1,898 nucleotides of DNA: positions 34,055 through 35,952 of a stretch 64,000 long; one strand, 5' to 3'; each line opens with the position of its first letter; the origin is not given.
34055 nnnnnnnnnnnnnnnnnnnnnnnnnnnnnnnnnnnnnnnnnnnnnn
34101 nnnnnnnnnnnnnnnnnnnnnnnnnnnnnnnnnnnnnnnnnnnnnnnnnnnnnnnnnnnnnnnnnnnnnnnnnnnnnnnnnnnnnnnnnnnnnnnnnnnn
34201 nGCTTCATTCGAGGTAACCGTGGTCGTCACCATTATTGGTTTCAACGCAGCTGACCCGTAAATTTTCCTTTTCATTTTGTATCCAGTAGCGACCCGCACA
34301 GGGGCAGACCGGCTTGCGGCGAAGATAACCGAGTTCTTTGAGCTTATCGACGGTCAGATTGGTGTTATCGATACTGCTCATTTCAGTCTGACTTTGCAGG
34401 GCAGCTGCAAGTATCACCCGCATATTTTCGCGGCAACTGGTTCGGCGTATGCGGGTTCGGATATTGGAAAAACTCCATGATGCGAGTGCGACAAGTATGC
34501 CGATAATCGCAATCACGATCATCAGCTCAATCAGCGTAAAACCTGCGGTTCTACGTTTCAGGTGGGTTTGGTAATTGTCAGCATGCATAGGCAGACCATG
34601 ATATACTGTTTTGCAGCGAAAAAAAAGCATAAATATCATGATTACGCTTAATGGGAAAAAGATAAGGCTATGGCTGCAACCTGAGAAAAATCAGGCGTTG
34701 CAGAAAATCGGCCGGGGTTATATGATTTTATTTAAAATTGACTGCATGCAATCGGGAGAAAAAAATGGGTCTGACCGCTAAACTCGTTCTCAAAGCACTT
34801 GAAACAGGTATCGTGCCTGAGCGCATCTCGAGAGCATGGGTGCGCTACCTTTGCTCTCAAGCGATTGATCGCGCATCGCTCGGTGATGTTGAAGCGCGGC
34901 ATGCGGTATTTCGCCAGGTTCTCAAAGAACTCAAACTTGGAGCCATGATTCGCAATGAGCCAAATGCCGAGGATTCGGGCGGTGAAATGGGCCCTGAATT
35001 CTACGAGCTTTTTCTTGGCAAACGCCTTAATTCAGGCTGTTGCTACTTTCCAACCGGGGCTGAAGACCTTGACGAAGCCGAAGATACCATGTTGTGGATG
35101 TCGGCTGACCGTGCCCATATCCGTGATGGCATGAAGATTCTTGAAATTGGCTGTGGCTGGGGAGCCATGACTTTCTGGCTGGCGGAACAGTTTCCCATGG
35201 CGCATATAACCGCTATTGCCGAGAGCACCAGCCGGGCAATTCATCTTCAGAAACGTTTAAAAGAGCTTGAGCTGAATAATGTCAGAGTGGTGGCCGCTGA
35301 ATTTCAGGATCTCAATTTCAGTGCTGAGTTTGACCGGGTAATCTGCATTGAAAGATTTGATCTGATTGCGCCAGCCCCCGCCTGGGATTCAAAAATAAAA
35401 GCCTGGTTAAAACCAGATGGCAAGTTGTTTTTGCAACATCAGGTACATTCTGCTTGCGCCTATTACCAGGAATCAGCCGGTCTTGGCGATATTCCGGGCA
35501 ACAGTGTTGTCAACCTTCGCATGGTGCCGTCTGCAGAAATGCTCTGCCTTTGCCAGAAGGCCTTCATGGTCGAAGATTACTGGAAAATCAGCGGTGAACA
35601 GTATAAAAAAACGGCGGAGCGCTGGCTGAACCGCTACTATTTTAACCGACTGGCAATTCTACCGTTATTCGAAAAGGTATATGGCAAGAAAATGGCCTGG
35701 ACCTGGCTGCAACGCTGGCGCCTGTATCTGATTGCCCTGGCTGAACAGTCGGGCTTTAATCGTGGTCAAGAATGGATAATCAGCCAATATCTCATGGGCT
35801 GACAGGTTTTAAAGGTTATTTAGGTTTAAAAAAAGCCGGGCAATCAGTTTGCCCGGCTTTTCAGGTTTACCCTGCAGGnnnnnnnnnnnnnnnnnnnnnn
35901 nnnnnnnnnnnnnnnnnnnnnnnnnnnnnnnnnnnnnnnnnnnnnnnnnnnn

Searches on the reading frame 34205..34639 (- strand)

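Call 84: search_protein_families(library=pfam, proteins=[window:34205-34639:-])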
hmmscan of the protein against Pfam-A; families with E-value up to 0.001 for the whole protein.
window:34205-34639:- (144 aa): 1 family
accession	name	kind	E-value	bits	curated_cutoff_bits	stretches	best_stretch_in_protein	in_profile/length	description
PF07963.17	N_methyl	-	1.5e-09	37.5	21.2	1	28-53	1-26/27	Prokaryotic N-terminal methylation motif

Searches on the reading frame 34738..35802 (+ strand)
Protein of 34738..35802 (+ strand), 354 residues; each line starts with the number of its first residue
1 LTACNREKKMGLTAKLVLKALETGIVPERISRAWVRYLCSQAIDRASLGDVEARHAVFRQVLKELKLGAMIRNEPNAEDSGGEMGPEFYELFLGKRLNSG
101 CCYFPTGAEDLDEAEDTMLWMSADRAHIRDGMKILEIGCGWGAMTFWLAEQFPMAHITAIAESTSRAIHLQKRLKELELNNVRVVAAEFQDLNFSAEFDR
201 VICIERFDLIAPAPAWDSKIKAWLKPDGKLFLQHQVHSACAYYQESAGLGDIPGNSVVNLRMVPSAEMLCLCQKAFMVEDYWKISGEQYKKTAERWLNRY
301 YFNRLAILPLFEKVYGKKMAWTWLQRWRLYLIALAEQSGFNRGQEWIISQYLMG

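Call 84: search_protein_families(library=pfam, proteins=[window:34738-35802:+])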
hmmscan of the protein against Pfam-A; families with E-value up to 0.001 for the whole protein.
window:34738-35802:+ (354 aa): 10 families
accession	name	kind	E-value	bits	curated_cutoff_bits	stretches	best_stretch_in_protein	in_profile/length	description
PF02353.26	CMAS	-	6.8e-25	88.3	27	1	84-333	16-258/273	Mycolic acid cyclopropane synthetase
PF13649.12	Methyltransf_25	-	2.1e-13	51.2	27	1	134-228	1-97/97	Methyltransferase domain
PF13847.12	Methyltransf_31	-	3.7e-12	46.6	27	1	128-236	1-113/145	Methyltransferase domain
PF08242.18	Methyltransf_12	-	3e-11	44.3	30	1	135-230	1-98/98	Methyltransferase domain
PF08241.18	Methyltransf_11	-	2e-09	38.4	21.2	1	135-232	1-95/95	Methyltransferase domain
PF13489.12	Methyltransf_23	-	2.5e-07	31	27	1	128-235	20-119/164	Methyltransferase domain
PF05175.20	MTS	-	1.1e-06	28.8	23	1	130-203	31-104/170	Methyltransferase small domain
PF02390.23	Methyltransf_4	-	1.3e-05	25.2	24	1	133-188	4-59/173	Putative methyltransferase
PF00398.26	RrnaAD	-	0.00011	21.8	24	1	124-197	24-93/263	Ribosomal RNA adenine dimethylase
PF05401.17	NodS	-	0.00026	21.3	24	0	129-233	42-145/201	Nodulation protein S (NodS)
